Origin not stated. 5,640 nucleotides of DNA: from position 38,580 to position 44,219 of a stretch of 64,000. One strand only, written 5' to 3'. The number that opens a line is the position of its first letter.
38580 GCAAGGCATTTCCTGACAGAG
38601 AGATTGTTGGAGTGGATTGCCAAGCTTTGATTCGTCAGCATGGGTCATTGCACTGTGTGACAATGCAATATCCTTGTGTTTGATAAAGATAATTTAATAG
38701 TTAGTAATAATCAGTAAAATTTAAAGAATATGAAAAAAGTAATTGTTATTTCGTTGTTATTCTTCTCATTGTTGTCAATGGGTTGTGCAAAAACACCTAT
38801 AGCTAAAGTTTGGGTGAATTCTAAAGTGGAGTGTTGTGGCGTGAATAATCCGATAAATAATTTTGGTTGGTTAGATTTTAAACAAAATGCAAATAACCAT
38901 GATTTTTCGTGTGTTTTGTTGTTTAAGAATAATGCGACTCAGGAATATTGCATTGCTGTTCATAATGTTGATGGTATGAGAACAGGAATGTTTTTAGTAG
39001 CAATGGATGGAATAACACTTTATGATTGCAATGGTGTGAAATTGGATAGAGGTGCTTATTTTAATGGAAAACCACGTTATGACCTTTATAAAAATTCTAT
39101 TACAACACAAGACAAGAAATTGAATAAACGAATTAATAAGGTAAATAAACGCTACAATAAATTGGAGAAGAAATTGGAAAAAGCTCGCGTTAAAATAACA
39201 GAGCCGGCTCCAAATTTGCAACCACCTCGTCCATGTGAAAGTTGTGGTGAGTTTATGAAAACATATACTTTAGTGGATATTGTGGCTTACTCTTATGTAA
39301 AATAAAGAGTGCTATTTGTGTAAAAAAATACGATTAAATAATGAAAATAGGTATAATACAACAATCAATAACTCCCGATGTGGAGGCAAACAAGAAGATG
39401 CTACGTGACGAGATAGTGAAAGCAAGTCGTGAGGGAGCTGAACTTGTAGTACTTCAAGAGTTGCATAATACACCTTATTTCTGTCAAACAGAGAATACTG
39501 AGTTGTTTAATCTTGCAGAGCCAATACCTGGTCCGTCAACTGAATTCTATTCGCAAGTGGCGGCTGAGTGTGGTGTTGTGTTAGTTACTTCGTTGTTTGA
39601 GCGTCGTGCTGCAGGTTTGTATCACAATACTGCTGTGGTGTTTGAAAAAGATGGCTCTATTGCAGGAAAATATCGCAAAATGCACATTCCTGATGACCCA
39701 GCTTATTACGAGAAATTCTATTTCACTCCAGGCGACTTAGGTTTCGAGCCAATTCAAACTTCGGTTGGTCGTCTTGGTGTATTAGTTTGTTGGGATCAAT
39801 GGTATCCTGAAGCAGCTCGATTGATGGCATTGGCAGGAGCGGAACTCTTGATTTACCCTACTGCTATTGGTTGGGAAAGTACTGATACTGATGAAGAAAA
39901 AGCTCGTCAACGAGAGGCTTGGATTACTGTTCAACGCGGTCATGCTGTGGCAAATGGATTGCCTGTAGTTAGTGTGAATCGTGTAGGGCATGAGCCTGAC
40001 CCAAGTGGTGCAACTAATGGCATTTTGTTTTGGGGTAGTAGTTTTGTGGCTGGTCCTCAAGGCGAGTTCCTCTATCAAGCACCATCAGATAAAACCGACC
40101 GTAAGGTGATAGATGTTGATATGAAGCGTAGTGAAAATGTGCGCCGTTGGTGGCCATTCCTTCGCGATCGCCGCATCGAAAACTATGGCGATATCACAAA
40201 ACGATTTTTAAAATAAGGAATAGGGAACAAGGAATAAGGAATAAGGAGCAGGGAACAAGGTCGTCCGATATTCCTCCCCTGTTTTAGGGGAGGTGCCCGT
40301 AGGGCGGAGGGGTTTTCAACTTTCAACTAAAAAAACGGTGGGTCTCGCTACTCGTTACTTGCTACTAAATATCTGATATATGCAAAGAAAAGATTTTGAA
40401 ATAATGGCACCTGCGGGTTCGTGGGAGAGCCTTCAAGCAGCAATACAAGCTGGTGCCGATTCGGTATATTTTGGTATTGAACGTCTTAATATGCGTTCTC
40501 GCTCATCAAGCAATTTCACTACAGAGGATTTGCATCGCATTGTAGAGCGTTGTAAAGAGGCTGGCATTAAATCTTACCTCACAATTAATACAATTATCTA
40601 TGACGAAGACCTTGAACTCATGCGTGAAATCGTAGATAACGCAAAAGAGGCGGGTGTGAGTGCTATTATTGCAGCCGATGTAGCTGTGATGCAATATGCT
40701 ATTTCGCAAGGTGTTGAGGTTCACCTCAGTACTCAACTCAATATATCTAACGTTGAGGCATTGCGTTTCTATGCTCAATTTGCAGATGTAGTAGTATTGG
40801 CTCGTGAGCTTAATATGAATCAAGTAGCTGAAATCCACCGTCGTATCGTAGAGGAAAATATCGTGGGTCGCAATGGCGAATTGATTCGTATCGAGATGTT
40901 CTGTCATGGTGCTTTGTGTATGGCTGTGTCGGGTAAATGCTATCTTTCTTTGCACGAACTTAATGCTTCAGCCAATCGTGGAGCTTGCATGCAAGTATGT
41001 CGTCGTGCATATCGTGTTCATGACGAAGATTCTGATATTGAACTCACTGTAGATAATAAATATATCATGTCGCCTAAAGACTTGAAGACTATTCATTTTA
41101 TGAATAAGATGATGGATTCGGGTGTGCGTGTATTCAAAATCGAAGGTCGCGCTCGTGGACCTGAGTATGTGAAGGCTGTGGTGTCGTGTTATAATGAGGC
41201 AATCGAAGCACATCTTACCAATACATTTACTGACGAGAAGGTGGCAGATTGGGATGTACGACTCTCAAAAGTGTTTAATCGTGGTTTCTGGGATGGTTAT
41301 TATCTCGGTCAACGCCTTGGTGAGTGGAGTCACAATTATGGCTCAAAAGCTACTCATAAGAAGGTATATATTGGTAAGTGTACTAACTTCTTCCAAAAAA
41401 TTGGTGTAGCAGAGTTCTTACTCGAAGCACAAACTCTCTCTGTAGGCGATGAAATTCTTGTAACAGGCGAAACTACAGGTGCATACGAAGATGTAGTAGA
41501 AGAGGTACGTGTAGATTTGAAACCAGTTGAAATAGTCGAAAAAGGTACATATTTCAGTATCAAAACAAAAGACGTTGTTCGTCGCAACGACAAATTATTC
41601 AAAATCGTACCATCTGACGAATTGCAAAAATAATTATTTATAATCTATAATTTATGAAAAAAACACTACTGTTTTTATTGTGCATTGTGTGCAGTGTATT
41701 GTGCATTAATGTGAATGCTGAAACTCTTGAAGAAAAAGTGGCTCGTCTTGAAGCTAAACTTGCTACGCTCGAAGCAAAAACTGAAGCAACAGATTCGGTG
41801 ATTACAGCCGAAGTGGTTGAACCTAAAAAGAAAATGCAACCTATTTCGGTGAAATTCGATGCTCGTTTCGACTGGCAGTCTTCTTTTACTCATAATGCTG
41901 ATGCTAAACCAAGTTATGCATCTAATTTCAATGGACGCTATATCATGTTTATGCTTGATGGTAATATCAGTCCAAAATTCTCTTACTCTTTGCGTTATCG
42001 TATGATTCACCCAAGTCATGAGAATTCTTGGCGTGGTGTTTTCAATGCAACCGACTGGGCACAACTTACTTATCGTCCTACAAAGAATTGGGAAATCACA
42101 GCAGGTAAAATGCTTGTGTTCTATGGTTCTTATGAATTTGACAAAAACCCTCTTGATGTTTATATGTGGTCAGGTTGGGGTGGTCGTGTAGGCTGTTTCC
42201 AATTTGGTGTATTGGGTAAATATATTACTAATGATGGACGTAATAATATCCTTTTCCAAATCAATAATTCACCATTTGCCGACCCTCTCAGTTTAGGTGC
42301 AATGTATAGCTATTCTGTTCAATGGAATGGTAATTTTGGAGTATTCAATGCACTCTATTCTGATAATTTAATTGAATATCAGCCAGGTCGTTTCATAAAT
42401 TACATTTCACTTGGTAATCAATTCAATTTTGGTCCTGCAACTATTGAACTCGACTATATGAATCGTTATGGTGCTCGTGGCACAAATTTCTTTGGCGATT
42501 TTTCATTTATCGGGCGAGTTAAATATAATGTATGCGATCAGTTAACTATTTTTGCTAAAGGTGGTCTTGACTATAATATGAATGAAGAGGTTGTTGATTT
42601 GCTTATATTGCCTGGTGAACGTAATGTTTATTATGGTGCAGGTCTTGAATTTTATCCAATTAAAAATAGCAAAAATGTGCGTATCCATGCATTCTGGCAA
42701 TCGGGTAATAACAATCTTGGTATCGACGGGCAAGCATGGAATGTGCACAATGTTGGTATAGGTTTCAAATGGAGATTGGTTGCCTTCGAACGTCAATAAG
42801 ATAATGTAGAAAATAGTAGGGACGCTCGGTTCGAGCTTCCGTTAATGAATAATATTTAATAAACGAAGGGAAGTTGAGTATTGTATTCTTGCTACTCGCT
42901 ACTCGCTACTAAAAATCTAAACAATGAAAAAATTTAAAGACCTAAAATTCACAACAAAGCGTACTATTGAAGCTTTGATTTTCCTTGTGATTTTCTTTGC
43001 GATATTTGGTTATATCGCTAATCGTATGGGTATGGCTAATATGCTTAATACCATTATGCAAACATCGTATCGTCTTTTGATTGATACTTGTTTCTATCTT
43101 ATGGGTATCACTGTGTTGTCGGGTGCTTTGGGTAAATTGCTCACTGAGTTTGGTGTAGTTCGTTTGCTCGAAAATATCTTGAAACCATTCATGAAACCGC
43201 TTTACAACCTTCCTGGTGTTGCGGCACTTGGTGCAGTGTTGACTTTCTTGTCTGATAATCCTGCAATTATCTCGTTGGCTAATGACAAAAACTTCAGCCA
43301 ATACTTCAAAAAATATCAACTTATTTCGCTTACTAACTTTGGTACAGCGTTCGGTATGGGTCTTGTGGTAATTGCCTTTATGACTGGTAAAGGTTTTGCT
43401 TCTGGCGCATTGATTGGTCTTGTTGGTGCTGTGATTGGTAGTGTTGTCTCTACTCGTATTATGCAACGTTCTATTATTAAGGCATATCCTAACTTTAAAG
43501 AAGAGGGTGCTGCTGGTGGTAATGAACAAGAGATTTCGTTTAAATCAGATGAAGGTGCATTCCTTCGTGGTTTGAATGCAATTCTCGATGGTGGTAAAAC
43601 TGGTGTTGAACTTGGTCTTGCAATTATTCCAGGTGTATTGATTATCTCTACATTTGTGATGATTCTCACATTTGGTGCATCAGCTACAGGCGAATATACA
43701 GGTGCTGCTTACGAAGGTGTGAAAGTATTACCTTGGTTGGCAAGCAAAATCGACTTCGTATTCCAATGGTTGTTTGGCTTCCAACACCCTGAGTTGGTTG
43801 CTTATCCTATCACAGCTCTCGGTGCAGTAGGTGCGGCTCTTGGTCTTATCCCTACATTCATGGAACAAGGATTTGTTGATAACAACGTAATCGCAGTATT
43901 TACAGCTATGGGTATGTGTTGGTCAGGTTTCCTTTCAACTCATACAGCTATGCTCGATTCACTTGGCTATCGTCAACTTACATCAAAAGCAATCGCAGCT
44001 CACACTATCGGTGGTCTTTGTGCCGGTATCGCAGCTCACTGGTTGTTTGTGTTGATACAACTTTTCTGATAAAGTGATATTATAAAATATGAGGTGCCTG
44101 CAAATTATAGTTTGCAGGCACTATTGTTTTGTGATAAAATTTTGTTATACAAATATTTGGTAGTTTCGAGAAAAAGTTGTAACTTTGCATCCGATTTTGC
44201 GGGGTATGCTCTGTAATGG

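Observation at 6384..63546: Intergenic DNA is built almost entirely from phase-locked tandem heptanucleotide arrays of at least eight families (STRR-like architecture in a Bacteroidota genome)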

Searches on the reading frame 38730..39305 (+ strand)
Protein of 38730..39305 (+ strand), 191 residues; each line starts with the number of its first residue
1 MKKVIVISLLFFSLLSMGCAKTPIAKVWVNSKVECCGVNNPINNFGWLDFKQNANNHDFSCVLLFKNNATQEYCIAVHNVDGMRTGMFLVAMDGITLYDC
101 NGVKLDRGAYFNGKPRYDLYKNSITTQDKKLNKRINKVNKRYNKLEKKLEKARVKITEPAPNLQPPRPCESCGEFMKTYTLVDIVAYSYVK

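Call 41: find_encoding_contigs(protein=window:38730-39305:+, flank=6000, max_places=10)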
Protein window:38730-39305:+ (191 aa): 6 contigs read that carry it; 6 places shown.
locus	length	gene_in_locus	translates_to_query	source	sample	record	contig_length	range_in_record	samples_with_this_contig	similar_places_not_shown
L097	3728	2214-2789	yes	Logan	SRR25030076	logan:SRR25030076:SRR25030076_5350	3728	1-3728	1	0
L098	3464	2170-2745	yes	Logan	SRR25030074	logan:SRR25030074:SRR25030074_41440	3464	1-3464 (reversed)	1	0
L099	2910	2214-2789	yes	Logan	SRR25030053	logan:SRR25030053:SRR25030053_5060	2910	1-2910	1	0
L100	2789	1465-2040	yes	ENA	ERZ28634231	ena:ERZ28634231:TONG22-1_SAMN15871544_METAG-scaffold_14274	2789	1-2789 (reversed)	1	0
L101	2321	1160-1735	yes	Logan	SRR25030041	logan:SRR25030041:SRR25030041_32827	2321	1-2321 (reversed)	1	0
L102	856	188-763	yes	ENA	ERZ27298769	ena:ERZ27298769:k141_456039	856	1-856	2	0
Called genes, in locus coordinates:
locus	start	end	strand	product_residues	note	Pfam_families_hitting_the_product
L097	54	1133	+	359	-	PF14289:DUF4369, PF00578:AhpC-TSA, PF08534:Redoxin, PF00085:Thioredoxin (weak), PF13905:Thioredoxin_8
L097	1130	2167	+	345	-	PF04371:PAD_porph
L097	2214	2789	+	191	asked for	-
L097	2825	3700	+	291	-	PF00795:CN_hydrolase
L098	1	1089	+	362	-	?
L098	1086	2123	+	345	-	PF04371:PAD_porph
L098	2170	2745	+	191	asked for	-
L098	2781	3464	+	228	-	?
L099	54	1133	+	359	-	PF14289:DUF4369, PF00578:AhpC-TSA, PF08534:Redoxin, PF00085:Thioredoxin (weak), PF13905:Thioredoxin_8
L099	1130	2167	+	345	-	PF04371:PAD_porph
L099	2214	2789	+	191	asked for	-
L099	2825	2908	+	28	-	?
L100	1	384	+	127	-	?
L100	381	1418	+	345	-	PF04371:PAD_porph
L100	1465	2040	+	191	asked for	-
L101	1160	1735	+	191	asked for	-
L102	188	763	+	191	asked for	-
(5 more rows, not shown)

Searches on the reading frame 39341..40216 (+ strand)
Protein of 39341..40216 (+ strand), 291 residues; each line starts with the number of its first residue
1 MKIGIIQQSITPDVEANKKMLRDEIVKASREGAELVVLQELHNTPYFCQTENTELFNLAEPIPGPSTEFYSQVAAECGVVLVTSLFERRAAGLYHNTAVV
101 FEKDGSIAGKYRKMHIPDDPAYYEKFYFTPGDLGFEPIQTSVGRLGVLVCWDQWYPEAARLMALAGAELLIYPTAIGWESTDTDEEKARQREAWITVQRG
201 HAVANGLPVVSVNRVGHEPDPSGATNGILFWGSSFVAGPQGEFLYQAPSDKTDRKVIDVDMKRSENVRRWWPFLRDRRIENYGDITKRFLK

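Call 59: search_protein_families(library=pfam, proteins=[window:39341-40216:+])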
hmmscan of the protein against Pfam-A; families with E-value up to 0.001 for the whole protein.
window:39341-40216:+ (291 aa): 1 family
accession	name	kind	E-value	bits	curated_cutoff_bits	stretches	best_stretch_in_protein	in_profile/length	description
PF00795.27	CN_hydrolase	-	4.6e-58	197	23.2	1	2-268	1-255/256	Carbon-nitrogen hydrolase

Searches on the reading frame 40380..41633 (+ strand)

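Call 59: search_protein_families(library=pfam, proteins=[window:40380-41633:+])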
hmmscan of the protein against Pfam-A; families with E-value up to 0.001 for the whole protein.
window:40380-41633:+ (417 aa): 1 family
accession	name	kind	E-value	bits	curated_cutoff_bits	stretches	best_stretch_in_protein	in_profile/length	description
PF01136.24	Peptidase_U32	-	1.6e-63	214.6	22.4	1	79-311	2-230/233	Peptidase family U32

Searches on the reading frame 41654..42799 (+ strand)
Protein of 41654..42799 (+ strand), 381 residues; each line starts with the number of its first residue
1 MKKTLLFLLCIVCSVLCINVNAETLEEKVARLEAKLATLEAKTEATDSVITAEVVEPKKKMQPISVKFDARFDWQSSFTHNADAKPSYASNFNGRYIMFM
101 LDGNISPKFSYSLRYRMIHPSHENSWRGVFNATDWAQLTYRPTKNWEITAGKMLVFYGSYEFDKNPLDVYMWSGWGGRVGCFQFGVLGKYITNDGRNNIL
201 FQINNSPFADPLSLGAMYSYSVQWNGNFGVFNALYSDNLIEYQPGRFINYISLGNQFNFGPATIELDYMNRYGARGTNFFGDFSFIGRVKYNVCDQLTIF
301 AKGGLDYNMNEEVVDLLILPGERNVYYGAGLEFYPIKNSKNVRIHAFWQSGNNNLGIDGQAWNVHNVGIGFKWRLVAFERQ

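Call 60: search_protein_families(library=pfam, proteins=[window:41654-42799:+])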
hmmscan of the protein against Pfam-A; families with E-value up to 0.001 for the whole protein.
window:41654-42799:+ (381 aa): 1 family
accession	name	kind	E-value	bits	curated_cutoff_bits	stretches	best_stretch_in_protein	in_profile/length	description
PF07396.17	Porin_O_P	-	6.5e-08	32.6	20.9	1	69-199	4-137/370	Phosphate-selective porin O and P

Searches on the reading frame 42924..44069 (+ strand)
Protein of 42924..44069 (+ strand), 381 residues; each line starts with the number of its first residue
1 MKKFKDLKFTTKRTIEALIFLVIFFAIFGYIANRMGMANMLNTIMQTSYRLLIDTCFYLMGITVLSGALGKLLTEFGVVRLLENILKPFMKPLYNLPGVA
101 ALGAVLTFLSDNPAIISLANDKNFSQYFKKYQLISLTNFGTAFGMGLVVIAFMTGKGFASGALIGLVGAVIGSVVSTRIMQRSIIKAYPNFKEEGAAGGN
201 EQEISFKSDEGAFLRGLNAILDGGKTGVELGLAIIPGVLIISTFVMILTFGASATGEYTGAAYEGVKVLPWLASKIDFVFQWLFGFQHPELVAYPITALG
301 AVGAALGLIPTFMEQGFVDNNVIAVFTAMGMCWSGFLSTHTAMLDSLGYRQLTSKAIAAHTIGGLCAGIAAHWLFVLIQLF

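Call 60: search_protein_families(library=pfam, proteins=[window:42924-44069:+])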
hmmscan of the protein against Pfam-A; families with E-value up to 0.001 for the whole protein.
window:42924-44069:+ (381 aa): 1 family
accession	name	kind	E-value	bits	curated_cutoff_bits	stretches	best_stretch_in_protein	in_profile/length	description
PF07670.19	Gate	-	1.4e-09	38.8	29.6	1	58-156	3-103/104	Nucleoside recognition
